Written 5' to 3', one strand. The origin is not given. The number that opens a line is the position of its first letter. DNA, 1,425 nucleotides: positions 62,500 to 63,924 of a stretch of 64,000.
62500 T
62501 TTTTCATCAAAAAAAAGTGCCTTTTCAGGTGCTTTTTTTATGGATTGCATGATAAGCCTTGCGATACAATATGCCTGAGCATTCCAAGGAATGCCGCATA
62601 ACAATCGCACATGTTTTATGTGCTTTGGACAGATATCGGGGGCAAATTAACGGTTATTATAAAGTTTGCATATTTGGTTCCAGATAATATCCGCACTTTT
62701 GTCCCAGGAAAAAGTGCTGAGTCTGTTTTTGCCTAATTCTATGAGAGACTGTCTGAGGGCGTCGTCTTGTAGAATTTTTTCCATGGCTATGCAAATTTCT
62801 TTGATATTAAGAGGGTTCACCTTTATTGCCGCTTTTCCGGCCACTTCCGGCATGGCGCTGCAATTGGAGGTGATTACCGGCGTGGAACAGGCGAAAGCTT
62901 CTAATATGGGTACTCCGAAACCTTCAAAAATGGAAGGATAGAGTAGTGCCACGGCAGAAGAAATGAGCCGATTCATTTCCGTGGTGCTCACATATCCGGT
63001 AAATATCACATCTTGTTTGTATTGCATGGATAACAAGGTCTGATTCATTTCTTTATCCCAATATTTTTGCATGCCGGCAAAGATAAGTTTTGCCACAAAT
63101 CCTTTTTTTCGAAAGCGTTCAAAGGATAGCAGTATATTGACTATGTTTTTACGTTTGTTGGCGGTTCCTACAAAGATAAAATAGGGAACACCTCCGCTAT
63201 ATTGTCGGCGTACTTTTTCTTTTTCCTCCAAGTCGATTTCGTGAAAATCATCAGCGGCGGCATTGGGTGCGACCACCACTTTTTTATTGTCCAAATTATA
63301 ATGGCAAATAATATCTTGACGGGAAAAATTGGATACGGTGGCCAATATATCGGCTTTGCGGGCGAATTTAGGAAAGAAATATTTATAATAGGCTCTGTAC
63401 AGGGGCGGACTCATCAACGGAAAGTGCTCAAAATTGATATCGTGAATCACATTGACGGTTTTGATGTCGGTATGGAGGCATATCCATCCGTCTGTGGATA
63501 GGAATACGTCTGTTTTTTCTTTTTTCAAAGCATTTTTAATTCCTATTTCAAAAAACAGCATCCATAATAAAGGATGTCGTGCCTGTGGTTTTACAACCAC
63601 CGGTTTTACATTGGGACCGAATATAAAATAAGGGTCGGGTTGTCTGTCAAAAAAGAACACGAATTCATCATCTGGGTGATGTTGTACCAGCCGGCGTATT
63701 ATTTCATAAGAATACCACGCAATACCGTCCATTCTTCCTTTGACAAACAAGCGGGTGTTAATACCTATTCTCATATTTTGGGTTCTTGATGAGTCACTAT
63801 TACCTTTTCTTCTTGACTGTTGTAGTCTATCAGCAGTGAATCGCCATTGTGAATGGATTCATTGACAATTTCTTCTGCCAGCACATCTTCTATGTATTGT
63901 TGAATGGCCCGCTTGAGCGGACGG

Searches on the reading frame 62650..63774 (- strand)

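Call 21: search_protein_families(library=pfam, proteins=[window:62650-63774:-], max_evalue=0.001)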
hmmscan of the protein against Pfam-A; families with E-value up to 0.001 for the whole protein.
window:62650-63774:- (375 aa): 5 families
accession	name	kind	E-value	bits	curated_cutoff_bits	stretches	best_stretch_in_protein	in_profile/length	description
PF00534.26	Glycos_transf_1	-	3e-28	99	26.4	1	193-350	12-171/172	Glycosyl transferases group 1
PF13692.12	Glyco_trans_1_4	-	1.2e-23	84.3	27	1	197-337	2-142/142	Glycosyl transferases group 1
PF13439.12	Glyco_transf_4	-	9.9e-14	52.2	28.5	1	16-172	2-165/170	Glycosyltransferase Family 4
PF20706.3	GT4-conflict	-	8e-06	25.5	26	1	187-306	188-314/385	Family 4 Glycosyltransferase in conflict systems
PF13524.12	Glyco_trans_1_2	-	0.00047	20.6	25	1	239-357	24-135/144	Glycosyl transferase-like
